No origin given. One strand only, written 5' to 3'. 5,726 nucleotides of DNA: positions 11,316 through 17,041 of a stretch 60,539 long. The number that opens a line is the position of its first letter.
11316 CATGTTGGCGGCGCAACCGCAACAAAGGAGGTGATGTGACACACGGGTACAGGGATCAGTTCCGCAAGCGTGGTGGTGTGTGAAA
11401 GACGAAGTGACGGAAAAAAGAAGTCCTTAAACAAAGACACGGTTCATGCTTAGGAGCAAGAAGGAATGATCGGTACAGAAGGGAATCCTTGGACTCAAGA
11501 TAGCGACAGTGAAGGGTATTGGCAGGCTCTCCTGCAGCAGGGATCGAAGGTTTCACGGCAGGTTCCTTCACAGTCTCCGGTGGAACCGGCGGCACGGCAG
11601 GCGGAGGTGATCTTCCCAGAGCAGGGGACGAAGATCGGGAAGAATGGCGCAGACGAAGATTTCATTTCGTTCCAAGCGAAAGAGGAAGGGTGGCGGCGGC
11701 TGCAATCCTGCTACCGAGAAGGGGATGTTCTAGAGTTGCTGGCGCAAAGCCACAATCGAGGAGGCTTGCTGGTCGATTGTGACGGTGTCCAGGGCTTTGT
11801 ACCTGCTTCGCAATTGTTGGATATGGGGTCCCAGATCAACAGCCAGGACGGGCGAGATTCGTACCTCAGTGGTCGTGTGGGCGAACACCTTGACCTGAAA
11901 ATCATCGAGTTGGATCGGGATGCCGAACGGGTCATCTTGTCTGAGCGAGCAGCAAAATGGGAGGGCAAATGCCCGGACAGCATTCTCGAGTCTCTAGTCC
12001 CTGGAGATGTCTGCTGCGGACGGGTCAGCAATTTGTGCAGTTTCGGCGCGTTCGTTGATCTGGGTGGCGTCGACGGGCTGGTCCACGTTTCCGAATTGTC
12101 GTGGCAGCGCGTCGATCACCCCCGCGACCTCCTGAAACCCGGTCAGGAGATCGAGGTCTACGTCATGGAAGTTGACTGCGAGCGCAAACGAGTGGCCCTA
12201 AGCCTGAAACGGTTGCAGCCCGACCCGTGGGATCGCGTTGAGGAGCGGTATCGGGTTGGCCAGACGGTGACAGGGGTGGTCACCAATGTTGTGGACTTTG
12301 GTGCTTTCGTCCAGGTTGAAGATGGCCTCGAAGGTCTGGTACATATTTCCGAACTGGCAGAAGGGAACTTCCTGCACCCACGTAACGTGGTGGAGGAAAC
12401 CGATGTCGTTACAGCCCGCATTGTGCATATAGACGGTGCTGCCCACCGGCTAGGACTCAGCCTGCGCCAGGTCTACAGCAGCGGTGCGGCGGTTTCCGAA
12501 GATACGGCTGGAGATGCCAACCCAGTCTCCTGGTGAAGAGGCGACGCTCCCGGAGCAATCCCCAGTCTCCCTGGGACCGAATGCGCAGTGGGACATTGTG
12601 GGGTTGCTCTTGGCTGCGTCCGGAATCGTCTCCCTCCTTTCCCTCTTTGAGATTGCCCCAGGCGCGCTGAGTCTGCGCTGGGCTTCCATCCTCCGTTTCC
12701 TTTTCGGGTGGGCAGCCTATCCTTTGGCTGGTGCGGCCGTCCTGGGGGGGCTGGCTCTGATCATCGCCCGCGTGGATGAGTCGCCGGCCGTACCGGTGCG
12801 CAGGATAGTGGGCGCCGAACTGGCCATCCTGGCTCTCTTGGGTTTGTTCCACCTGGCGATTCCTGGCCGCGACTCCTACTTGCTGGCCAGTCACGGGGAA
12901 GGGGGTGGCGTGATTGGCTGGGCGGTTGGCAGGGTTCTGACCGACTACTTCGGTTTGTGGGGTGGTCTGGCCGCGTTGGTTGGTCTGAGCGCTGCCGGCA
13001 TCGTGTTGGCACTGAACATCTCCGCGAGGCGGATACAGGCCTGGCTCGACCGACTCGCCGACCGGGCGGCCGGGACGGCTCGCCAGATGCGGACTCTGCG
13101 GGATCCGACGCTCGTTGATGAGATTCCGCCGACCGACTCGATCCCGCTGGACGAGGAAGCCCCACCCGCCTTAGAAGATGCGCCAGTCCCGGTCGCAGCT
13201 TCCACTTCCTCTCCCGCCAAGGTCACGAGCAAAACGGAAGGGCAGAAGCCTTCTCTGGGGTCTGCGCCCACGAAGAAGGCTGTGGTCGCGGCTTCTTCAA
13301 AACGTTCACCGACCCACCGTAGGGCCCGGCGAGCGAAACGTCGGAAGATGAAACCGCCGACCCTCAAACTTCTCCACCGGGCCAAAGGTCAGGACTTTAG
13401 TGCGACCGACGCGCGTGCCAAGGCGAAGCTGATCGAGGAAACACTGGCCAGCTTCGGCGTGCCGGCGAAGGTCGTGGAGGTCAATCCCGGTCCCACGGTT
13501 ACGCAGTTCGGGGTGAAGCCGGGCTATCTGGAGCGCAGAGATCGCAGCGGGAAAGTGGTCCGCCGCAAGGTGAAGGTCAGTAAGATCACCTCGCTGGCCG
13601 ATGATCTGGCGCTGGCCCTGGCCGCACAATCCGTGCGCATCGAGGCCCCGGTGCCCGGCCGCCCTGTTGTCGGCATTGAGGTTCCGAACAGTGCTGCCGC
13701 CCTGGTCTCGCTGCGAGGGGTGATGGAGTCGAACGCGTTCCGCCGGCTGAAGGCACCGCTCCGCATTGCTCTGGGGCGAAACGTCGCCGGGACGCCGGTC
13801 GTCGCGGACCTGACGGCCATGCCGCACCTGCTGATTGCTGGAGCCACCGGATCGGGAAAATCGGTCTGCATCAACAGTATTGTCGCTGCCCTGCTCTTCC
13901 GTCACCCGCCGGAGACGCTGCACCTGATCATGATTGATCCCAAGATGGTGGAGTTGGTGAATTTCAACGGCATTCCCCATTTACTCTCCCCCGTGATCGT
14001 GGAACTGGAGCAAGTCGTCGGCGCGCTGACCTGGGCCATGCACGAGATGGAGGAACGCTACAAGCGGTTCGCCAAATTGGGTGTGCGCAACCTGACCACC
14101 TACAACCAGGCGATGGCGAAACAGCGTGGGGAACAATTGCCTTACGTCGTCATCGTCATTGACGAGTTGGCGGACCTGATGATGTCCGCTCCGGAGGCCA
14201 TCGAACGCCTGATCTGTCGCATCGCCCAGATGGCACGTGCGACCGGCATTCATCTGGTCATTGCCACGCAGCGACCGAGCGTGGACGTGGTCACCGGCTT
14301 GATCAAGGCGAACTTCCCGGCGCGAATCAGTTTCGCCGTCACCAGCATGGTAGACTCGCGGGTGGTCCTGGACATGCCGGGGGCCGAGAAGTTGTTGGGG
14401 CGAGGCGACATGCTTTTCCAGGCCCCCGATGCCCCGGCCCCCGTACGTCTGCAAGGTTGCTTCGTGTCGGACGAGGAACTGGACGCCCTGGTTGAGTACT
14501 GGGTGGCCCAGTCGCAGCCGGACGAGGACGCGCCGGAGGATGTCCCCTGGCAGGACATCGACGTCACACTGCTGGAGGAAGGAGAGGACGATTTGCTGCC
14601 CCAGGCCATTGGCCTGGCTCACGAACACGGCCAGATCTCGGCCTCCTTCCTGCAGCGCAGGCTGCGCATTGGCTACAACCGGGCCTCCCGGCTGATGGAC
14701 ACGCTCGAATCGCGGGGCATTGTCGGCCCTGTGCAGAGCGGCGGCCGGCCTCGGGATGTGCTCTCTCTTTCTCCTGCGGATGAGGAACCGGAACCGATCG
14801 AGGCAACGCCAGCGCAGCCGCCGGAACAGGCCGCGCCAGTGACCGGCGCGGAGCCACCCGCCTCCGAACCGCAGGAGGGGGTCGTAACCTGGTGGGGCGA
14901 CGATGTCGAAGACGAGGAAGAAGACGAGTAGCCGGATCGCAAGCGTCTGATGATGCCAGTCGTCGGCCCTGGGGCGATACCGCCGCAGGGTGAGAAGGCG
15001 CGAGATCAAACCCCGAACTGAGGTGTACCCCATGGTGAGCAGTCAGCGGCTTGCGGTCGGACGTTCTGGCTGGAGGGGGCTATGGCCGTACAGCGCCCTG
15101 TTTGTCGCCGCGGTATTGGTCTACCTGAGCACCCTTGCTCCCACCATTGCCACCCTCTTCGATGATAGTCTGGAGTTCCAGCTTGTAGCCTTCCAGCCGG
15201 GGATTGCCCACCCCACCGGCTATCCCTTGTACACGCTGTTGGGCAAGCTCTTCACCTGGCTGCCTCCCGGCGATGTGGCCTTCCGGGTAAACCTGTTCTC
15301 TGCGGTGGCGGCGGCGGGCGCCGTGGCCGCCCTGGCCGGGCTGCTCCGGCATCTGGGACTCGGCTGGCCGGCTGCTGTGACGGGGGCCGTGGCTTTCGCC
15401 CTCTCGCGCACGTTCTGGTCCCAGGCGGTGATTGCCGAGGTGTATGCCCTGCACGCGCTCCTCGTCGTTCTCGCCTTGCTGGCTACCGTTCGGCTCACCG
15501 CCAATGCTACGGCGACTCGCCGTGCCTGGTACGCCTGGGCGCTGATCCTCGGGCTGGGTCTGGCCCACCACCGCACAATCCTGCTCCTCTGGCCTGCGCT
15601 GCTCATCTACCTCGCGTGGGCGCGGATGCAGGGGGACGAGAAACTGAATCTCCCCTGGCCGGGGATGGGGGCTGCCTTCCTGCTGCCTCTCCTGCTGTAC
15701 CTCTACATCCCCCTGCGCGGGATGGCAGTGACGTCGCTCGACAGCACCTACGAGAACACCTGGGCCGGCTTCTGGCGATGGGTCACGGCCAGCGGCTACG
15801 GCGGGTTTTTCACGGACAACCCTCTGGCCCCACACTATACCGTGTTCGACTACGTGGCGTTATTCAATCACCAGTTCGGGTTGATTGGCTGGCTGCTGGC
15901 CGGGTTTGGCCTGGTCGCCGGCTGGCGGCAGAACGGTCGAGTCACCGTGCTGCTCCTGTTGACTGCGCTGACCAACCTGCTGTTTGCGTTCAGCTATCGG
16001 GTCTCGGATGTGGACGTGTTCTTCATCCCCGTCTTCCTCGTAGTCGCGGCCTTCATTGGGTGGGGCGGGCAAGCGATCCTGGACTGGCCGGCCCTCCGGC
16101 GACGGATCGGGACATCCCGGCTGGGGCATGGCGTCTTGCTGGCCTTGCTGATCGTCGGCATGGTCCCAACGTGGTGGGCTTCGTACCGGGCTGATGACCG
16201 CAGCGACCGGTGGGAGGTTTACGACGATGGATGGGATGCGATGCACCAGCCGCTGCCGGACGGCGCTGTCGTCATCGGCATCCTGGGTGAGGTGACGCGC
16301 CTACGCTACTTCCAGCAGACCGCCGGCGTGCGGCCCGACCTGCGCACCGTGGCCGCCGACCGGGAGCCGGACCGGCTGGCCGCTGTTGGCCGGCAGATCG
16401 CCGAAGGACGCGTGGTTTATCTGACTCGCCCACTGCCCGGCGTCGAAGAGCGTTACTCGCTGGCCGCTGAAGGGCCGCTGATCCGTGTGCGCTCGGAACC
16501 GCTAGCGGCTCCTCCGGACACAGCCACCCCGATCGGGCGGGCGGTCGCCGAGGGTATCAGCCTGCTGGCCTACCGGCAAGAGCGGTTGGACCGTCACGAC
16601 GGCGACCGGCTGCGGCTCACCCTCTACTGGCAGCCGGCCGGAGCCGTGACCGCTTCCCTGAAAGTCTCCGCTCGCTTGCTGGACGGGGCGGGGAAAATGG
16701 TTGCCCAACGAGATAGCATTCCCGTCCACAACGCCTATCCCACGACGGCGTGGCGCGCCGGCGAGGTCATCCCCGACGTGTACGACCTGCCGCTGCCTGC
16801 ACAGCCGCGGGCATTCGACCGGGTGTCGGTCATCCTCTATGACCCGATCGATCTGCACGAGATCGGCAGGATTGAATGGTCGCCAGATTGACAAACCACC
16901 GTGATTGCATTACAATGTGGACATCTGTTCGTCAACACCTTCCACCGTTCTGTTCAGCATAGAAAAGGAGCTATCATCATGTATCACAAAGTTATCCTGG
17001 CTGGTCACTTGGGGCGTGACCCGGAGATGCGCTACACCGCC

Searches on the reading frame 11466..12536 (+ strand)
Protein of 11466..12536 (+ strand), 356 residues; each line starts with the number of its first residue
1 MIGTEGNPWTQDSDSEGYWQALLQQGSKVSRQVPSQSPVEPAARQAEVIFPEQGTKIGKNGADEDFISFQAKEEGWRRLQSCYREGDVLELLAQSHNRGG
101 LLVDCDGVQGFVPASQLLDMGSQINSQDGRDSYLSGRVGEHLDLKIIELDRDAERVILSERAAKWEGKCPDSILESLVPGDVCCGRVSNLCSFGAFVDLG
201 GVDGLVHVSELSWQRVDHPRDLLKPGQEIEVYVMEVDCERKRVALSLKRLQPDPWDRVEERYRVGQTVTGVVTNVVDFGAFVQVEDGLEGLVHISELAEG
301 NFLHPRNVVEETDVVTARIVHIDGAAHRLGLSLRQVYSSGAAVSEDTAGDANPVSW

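Call 64: search_protein_families(library=pfam, proteins=[window:11466-12536:+], max_evalue=0.00001)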
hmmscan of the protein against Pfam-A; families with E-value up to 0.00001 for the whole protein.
window:11466-12536:+ (356 aa): 2 families
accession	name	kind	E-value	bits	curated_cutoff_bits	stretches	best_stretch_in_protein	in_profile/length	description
PF00575.29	S1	-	2.5e-45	153.2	22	3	180-248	5-74/74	S1 RNA binding domain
PF23459.1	S1_RRP5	-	5e-15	56.2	27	1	263-333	2-72/72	RRP5 S1 domain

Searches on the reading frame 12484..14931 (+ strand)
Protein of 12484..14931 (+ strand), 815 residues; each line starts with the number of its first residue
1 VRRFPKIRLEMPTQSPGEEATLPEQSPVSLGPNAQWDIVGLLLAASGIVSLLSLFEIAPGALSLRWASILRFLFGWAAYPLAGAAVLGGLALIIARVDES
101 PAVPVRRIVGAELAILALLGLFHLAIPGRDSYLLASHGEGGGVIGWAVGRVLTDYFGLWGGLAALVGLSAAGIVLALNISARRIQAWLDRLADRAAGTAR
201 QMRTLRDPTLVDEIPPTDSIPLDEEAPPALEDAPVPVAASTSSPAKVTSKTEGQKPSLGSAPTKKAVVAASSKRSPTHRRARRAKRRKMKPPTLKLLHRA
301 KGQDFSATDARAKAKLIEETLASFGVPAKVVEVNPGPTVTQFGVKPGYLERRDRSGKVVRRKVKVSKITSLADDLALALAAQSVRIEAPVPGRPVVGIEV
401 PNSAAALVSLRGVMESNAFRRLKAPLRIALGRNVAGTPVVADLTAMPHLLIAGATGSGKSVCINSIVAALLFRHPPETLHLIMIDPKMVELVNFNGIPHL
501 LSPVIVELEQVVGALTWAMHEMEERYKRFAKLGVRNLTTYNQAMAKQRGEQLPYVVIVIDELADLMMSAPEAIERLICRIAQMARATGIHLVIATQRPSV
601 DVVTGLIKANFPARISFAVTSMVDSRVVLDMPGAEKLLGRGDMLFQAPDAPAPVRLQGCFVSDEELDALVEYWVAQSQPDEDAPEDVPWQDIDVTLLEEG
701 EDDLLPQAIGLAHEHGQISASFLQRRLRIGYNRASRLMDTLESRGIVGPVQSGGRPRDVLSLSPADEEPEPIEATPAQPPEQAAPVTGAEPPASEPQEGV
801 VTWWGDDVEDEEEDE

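Call 64: search_protein_families(library=pfam, proteins=[window:12484-14931:+], max_evalue=0.00001)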
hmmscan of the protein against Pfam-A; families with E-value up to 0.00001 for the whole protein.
window:12484-14931:+ (815 aa): 4 families
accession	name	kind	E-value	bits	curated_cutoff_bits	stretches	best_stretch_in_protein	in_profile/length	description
PF01580.24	FtsK_SpoIIIE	-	2.9e-62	210.4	24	1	410-600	2-221/221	FtsK/SpoIIIE family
PF17854.6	FtsK_alpha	-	2.2e-28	98.9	22.9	1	292-402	2-101/101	FtsK alpha domain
PF09397.16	FtsK_gamma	-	4.9e-22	77.9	30.6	1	700-760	2-61/63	Ftsk gamma domain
PF13491.11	FtsK_4TM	-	4.2e-09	36.7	23.1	1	67-187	55-169/171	4TM region of DNA translocase FtsK/SpoIIIE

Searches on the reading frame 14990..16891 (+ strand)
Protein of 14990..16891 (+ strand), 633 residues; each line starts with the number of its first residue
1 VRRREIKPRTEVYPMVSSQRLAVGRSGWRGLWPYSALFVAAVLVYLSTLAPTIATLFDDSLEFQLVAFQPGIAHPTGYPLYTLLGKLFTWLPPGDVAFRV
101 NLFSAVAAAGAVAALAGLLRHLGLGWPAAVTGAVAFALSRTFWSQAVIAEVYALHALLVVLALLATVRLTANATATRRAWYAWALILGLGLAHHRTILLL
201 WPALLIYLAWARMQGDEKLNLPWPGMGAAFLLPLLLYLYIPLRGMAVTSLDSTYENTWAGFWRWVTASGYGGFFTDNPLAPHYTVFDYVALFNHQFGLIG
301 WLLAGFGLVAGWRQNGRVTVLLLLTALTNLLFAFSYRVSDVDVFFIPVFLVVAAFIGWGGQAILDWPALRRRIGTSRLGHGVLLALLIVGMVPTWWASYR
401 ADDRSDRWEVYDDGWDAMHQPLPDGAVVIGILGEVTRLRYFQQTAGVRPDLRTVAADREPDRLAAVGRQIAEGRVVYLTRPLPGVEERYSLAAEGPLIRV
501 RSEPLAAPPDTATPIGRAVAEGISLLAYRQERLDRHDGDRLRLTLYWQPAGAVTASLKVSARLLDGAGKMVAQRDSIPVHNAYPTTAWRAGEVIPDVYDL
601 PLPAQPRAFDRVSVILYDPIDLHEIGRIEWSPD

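Call 65: search_protein_families(library=pfam, proteins=[window:14990-16891:+], max_evalue=0.00001)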
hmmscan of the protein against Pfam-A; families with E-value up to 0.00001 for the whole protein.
window:14990-16891:+ (633 aa): 1 family
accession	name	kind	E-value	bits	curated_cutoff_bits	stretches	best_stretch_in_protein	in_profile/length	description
PF11028.14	TMEM260-like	-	6.2e-31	108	24.2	1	59-213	1-175/179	Protein O-mannosyl-transferase TMEM260-like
